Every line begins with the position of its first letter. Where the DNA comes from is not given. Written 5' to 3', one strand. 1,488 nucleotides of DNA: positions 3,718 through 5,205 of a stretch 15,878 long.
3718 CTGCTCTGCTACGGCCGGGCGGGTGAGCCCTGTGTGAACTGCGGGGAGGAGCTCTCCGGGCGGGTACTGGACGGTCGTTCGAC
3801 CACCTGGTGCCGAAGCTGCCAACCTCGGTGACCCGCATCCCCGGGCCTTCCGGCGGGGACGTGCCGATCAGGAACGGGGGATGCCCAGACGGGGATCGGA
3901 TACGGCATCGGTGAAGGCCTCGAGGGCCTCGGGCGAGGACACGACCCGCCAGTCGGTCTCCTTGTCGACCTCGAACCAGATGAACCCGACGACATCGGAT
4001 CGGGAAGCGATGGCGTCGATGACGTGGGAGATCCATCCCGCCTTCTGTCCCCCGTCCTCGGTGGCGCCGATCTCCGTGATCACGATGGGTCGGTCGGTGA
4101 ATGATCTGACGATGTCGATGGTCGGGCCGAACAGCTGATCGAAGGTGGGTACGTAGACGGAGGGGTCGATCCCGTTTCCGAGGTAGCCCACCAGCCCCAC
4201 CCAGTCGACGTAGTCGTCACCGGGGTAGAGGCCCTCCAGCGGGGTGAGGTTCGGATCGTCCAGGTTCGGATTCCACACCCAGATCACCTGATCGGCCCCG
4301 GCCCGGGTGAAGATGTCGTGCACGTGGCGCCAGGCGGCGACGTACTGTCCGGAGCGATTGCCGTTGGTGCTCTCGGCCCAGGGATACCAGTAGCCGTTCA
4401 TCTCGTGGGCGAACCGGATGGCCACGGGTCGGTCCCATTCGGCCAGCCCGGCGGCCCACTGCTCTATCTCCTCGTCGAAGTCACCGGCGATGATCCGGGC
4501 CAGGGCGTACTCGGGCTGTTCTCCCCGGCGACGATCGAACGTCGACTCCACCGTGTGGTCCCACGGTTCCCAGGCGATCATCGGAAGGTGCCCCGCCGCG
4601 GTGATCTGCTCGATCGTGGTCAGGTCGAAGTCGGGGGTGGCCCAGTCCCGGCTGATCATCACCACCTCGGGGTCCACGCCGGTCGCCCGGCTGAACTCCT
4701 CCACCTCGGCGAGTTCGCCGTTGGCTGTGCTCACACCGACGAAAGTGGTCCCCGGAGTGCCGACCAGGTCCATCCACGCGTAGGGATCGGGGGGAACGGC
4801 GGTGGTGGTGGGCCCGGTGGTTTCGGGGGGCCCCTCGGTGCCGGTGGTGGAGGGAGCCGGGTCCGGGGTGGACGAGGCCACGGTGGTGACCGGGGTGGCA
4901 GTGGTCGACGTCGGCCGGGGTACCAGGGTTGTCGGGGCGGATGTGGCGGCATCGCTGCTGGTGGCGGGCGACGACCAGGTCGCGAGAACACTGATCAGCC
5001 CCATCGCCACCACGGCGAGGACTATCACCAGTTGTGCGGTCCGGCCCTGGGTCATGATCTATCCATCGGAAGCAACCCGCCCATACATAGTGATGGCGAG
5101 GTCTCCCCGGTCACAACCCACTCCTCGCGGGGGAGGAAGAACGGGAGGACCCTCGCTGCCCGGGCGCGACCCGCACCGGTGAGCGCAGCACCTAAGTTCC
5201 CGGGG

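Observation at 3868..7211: Divergent pair: c-di-GMP-gated GT2 beta-glycan synthase (GT2-PilZ fusion, no BcsB) and a membrane-anchored GH26 hydrolase. This is a candidate uncharacterised exopolysaccharide module.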

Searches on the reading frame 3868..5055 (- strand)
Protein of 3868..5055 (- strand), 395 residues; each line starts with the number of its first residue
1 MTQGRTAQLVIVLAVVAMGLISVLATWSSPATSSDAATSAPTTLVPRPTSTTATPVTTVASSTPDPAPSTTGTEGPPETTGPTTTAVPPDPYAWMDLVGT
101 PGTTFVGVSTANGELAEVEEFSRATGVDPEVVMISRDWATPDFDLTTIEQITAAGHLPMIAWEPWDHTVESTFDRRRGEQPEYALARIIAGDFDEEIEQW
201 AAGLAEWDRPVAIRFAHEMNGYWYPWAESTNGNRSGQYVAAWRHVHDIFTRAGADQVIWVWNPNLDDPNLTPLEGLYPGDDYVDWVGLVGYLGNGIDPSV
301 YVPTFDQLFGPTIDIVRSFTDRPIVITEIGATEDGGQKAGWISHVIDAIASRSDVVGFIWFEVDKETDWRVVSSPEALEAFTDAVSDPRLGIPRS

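Call 5: search_protein_families(library=pfam, proteins=[window:3868-5055:-], max_evalue=0.01)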
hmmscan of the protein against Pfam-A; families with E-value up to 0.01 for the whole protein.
window:3868-5055:- (395 aa): 1 family
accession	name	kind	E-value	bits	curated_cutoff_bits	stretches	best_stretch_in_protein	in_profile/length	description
PF02156.21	Glyco_hydro_26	-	6.1e-15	55.8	20.2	1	184-297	127-236/311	Glycosyl hydrolase family 26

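Call 6: search_protein_families(library=ncbifam, proteins=[window:3868-5055:-], max_evalue=0.01)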
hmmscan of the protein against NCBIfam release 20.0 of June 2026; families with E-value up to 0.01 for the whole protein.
window:3868-5055:- (395 aa): 0 families

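Call 14: search_solved_structures(query=window:3868-5055:-, max_evalue=0.01, show_alignments=2)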
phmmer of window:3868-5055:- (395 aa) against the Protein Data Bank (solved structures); distinct sequences matched with E-value up to 0.01: 28.
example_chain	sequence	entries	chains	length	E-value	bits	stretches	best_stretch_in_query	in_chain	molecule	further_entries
2bv9_A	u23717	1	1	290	1.4e-39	139.3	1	118-386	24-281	ENDOGLUCANASE H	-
2v3g_A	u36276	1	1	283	1.6e-39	139.1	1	118-385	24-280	ENDOGLUCANASE H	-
2bvd_A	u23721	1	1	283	1.7e-39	139.1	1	118-385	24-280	ENDOGLUCANASE H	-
2cip_A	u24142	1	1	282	3.9e-39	137.9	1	118-385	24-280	ENDOGLUCANASE H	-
2cit_A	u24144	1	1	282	1.1e-38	136.4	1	118-385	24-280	ENDOGLUCANASE H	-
6zpl_C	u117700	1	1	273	1.1e-38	136.4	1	118-385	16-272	Endoglucanase H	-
2vi0_A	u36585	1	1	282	1.7e-38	135.8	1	118-385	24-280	Endoglucanase H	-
8xvj_R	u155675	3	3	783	4.5e-38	134.4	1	118-387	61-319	Endoglucanase H,Endothelin-1 receptor,Soluble cytochrome b562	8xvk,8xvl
8xvi_R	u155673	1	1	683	6e-38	134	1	118-386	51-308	Endoglucanase H,Endothelin-1 receptor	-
7xp4_R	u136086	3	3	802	9.2e-38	133.4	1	118-386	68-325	Endoglucanase H,Taste receptor type 2 member 46,Endoglucanase H,Taste receptor type 2 memb | Endoglucanase H,Taste receptor type 2 member 46,Bitter taste recept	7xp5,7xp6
12nx_A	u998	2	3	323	1.5e-10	43.8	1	210-300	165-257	Glycoside hydrolase family 26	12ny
2qha_A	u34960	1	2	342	7.3e-09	38.2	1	207-296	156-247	Beta-1,4-mannanase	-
2whk_A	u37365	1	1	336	8.3e-09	38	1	203-296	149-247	MANNAN ENDO-1,4-BETA-MANNOSIDASE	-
3cbw_A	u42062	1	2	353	8.7e-09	37.9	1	203-296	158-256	YdhT protein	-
4zxo_A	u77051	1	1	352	4.6e-08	35.5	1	210-343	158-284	Glycosyl hydrolase family 26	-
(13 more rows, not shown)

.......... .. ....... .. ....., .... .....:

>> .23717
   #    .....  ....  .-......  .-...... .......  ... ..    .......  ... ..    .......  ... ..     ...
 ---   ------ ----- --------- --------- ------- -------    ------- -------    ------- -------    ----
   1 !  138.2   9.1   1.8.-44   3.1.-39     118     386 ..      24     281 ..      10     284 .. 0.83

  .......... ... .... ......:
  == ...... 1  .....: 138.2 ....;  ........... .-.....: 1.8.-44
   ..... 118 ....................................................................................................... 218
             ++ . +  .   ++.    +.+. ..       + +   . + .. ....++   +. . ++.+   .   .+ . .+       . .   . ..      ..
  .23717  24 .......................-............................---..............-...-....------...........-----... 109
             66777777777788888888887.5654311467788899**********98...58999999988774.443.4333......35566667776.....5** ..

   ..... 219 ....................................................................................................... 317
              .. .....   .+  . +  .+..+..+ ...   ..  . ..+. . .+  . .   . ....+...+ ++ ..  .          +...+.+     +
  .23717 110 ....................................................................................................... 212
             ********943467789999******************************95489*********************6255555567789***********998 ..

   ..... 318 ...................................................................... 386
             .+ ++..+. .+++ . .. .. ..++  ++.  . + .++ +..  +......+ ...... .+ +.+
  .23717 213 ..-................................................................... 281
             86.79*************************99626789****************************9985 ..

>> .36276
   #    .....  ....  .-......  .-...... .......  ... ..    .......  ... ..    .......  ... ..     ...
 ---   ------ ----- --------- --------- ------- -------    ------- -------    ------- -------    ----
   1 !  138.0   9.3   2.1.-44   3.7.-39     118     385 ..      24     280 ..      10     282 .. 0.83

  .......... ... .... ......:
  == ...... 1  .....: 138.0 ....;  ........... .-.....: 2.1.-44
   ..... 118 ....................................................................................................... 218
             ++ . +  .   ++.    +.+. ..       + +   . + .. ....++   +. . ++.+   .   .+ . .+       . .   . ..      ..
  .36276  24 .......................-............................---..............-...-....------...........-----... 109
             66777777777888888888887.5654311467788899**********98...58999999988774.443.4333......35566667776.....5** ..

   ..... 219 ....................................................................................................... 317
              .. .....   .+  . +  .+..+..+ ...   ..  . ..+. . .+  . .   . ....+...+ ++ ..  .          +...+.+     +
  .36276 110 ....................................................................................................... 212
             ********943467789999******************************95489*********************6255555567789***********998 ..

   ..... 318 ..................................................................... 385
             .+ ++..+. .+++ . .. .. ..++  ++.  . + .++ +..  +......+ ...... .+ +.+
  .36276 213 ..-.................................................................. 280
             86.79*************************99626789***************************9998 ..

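Call 32: find_homologous_proteins(query=window:3868-5055:-, max_evalue=0.00001)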
Query window:3868-5055:- (395 aa): 1909 proteins with E <= 0.00001 among 8000 candidates; the best 120 are listed.
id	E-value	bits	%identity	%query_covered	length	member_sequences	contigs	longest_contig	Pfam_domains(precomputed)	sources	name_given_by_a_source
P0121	3.9e-264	894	100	100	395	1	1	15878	PF02156.22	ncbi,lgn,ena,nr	ncbi:MAG TPA: beta-mannanase [Acidimicrobiales bacterium]|nr:beta-mannanase [Acidimicrobiales bacter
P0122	1.3e-218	744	83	100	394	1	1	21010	PF02156.22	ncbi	-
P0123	4.8e-186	637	90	76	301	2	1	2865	PF02156.22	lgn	-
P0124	2.1e-158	546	62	100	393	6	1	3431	PF02156.22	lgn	-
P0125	4.6e-155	535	62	100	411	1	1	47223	PF02156.22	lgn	-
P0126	5.1e-154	531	66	89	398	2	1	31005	PF02156.22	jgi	-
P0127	9.3e-154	530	59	100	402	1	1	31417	PF02156.22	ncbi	-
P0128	1.6e-153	530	62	98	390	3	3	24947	PF02156.22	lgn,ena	-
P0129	7.6e-153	527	65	89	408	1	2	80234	PF02156.22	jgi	-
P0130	6.1e-152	524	58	99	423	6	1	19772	PF02156.22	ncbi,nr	ncbi:MAG: hypothetical protein KDB16_02840 [Acidimicrobiales bacterium]|nr:hypothetical protein [Aci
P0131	8.4e-151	521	59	99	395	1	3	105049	PF02156.22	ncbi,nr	ncbi:MAG: beta-mannanase [Actinomycetia bacterium]|nr:beta-mannanase [Actinomycetes bacterium] MCP49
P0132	2.2e-149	516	60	98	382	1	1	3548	PF02156.22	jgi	jgi:mannan endo-1,4-beta-mannosidase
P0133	1.5e-147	510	58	100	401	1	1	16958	PF02156.22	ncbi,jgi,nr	ncbi:MAG: beta-mannanase [Actinobacteria bacterium]|nr:beta-mannanase [Actinomycetota bacterium]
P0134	1.5e-146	507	57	100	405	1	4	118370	PF02156.22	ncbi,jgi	-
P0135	1.6e-143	497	60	99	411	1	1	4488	PF02156.22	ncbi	-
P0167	6.7e-99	350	52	68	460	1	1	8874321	PF02156.22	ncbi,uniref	ncbi:glycoside hydrolase family 26 protein [Kitasatospora purpeofusca]|uniref:glycoside hydrolase fa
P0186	1.5e-94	335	48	78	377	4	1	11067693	PF02156.22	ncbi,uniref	ncbi:glycoside hydrolase family 26 protein [Dactylosporangium sp. CS-033363]|uniref:glycoside hydrol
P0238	5.7e-90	320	46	79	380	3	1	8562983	PF02156.22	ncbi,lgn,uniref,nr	ncbi:glycoside hydrolase family 26 protein [Micromonospora sp. NBC_01796]|uniref:glycoside hydrolase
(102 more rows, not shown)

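Call 33: find_encoding_contigs(protein=P0167, flank=8000, max_places=1)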
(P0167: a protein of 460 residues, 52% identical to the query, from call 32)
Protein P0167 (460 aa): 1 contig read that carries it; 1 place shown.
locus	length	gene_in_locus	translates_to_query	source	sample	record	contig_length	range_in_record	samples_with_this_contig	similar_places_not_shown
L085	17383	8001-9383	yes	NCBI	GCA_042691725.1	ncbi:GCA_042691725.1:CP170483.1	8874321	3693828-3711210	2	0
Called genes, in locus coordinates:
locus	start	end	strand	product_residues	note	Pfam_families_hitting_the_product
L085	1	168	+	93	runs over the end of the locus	PF11755:DUF3311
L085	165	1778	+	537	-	PF00474:SSF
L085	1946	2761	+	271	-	PF00300:His_Phos_1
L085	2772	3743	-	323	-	PF01965:DJ-1_PfpI, PF00165:HTH_AraC, PF12833:HTH_18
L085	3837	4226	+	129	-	-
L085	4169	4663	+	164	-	PF00583:Acetyltransf_1, PF13673:Acetyltransf_10 (weak), PF13508:Acetyltransf_7, PF08445:FR47 (weak)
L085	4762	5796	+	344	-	PF10708:DUF2510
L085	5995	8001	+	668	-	PF00535:Glycos_transf_2 (faint), PF13641:Glyco_tranf_2_3 (weak), PF13632:Glyco_trans_2_3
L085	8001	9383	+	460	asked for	PF02156:Glyco_hydro_26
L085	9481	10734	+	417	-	PF01670:Glyco_hydro_12, PF14200:RicinB_lectin_2 (faint), PF00652:Ricin_B_lectin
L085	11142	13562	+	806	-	PF00317:Ribonuc_red_lgN, PF02867:Ribonuc_red_lgC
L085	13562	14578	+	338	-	PF00268:Ribonuc_red_sm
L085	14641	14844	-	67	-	PF04149:DUF397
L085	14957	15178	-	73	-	PF04149:DUF397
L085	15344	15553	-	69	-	PF04149:DUF397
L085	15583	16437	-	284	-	PF13560:HTH_31, PF19054:DUF5753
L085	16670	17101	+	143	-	PF13581:HATPase_c_2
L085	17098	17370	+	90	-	-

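Call 34: find_encoding_contigs(protein=P0238, flank=8000, max_places=1)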
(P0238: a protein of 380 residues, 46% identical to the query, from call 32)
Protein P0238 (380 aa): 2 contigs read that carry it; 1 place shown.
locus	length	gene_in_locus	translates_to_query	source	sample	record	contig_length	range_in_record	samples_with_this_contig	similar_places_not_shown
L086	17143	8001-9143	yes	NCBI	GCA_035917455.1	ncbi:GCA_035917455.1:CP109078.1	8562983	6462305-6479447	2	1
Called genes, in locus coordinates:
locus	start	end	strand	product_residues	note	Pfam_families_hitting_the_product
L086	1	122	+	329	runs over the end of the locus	PF00528:BPD_transp_1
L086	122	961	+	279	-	PF00528:BPD_transp_1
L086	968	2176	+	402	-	PF00005:ABC_tran, PF08402:TOBE_2 (faint), PF17912:OB_MalK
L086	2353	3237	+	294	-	PF00892:EamA (faint)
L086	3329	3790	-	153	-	PF00011:HSP20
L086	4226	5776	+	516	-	PF13231:PMT_2 (weak)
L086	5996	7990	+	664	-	PF13641:Glyco_tranf_2_3, PF13632:Glyco_trans_2_3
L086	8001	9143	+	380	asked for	PF02156:Glyco_hydro_26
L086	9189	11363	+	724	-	-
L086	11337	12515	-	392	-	-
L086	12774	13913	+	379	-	-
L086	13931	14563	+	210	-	PF13532:2OG-FeII_Oxy_2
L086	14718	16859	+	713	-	PF00246:Peptidase_M14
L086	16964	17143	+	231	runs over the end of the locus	PF02469:Fasciclin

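Call 35: find_encoding_contigs(protein=P0186, flank=8000, max_places=1)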
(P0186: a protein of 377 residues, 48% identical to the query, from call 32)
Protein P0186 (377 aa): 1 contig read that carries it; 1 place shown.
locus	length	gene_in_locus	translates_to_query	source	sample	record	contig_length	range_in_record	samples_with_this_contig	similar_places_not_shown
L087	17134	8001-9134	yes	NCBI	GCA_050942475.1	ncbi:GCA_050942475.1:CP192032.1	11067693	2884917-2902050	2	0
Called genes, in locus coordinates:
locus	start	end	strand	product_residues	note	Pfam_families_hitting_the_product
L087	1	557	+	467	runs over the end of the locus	PF00668:Condensation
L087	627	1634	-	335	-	-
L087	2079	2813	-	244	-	PF00756:Esterase, PF00326:Peptidase_S9 (faint)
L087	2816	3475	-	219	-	PF07336:ABATE, PF11706:zf-CGNR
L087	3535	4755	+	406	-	PF07690:MFS_1, PF12832:MFS_1_like (faint), PF07690:MFS_1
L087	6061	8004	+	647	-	PF00535:Glycos_transf_2 (faint), PF13641:Glyco_tranf_2_3 (faint), PF13632:Glyco_trans_2_3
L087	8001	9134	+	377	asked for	PF02156:Glyco_hydro_26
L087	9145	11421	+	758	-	PF06723:MreB_Mbl, PF00012:HSP70, PF13964:Beta-prop_Calicin (weak), PF24996:NANM (faint), PF24681:Kelch_KLHDC2_KLHL20_DRC7, PF01344:Kelch_1 (weak), PF13415:Beta-prop_FBX42 (weak), PF24681:Kelch_KLHDC2_KLHL20_DRC7 (weak), +2 more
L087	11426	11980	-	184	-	-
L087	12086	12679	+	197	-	PF22234:Rv2466c-like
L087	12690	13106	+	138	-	PF01980:TrmO_N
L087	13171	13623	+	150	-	-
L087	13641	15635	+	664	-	PF06723:MreB_Mbl, PF00012:HSP70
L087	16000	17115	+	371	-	-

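Call 37: search_protein_families(library=pfam, proteins=[L085:5995-8001:+, L086:5996-7990:+, L087:6061-8004:+, L086:9189-11363:+, L086:4226-5776:+, L085:4762-5796:+], max_evalue=0.05)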
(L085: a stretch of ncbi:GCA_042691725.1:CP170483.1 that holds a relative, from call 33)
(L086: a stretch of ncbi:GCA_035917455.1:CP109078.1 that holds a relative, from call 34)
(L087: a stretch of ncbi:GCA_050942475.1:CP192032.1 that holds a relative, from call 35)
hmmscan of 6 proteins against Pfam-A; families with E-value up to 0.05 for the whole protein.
L085:5995-8001:+ (668 aa): 4 families
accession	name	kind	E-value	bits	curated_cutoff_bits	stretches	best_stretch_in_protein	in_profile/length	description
PF13632.12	Glyco_trans_2_3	-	3.7e-13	50.2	27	1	257-462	2-183/198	Glycosyl transferase family group 2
PF13641.12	Glyco_tranf_2_3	-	1.2e-09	39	27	1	166-402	4-230/230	Glycosyltransferase like family 2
PF00535.33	Glycos_transf_2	-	1.7e-05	25.2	23.3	1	168-337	3-162/168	Glycosyl transferase family 2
PF03552.20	Cellulose_synt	-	0.042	12.8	24.7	1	340-442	413-513/722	Cellulose synthase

L086:5996-7990:+ (664 aa): 5 families
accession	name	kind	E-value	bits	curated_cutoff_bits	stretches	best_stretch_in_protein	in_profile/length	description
PF13632.12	Glyco_trans_2_3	-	1.3e-14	55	27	1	243-461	4-196/198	Glycosyl transferase family group 2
PF13641.12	Glyco_tranf_2_3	-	1.4e-09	38.8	27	1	150-385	4-229/230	Glycosyltransferase like family 2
PF00535.33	Glycos_transf_2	-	0.0001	22.7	23.3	1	159-322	10-163/168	Glycosyl transferase family 2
PF13506.12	Glyco_transf_21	-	0.011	15.6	21.7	1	234-384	27-173/174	Glycosyl transferase family 21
PF03552.20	Cellulose_synt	-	0.019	13.9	24.7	1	325-444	414-531/722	Cellulose synthase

L087:6061-8004:+ (647 aa): 3 families
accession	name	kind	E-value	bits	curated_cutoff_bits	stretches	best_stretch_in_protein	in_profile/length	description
PF13632.12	Glyco_trans_2_3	-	2.9e-11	44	27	1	250-505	2-193/198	Glycosyl transferase family group 2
PF13641.12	Glyco_tranf_2_3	-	6.2e-08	33.4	27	1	159-395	4-230/230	Glycosyltransferase like family 2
PF00535.33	Glycos_transf_2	-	2.3e-05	24.8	23.3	1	161-328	3-160/168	Glycosyl transferase family 2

L086:9189-11363:+ (724 aa): 0 families

L086:4226-5776:+ (516 aa): 1 family
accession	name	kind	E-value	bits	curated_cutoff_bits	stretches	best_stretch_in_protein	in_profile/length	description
PF13231.12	PMT_2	-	1.6e-07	32.2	26.1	1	110-258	8-160/160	Dolichyl-phosphate-mannose-protein mannosyltransferase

L085:4762-5796:+ (344 aa): 1 family
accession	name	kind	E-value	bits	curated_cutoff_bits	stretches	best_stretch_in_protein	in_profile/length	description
PF10708.14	DUF2510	-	9.4e-11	41.7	24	1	8-41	1-34/35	Protein of unknown function (DUF2510)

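Call 46: find_related_loci(query=A2, collection=metagenome_contigs, flank=5000)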
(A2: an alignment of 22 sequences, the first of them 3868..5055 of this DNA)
Query A2 (395 aa) in metagenome_contigs; peptide patterns used: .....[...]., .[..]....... (x = any residue, [..] = any of these).
600 stretches matched a pattern (row limit reached: there are more); 551 encode a relative of the query (tblastn E <= 1e-3); the best 80 are kept; 80 distinct loci.
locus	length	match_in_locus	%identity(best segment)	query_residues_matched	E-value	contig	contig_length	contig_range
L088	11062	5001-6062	59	33-387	4e-134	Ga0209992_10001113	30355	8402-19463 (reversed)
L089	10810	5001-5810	51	102-371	1e-94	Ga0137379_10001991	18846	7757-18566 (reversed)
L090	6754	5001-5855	49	101-383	6e-85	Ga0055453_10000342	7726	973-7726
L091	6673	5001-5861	47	103-389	1e-84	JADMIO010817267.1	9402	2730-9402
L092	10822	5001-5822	53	102-374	6e-97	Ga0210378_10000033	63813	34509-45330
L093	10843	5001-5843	46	101-381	9e-82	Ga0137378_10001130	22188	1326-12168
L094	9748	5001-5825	46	101-375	2e-81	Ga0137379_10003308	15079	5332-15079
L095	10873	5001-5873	46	102-393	2e-81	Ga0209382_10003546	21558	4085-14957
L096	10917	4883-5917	41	10-375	4e-81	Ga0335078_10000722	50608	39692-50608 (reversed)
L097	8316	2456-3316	44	102-388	8e-81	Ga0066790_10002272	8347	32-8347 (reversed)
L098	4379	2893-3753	44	102-388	2e-80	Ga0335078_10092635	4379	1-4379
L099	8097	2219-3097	44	97-389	2e-80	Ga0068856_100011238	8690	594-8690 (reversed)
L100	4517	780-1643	43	102-389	2e-79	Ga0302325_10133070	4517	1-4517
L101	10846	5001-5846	44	83-375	5e-79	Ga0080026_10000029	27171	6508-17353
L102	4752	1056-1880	44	101-375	6e-79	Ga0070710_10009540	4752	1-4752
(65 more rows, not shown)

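Call 48: search_protein_families(library=ncbifam, proteins=[L085:5995-8001:+, L085:8001-9383:+, L086:9189-11363:+], max_evalue=0.01)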
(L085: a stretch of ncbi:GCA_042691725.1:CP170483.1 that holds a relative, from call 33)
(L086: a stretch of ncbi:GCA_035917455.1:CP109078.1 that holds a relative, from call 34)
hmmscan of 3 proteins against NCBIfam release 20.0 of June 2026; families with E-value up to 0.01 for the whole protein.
L085:5995-8001:+ (668 aa): 6 families
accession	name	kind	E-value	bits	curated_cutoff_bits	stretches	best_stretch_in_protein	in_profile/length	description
TIGR03030.1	CelA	equivalog_domain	1.6e-26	92.6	699.1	1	151-565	120-531/714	UDP-forming cellulose synthase catalytic subunit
NF008558.0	PRK11498.1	equivalog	1.1e-19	69.9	992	1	149-432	260-530/872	UDP-forming cellulose synthase catalytic subunit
TIGR03965.1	mycofact_glyco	equivalog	5.4e-08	32.1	280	1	164-348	75-250/467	mycofactocin biosynthesis glycosyltransferase MftF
TIGR03937.1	PgaC_IcaA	equivalog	5.5e-05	22.3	422.3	0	331-447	204-312/407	poly-beta-1,6-N-acetyl-D-glucosamine synthase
TIGR03469.1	HpnB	hypoth_equivalog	0.00024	20.2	379.25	1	163-215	44-96/386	hopene-associated glycosyltransferase HpnB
TIGR04242.1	nodulat_NodC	equivalog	0.00099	18.2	550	0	163-212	48-98/395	chitooligosaccharide synthase NodC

L085:8001-9383:+ (460 aa): 0 families

L086:9189-11363:+ (724 aa): 0 families
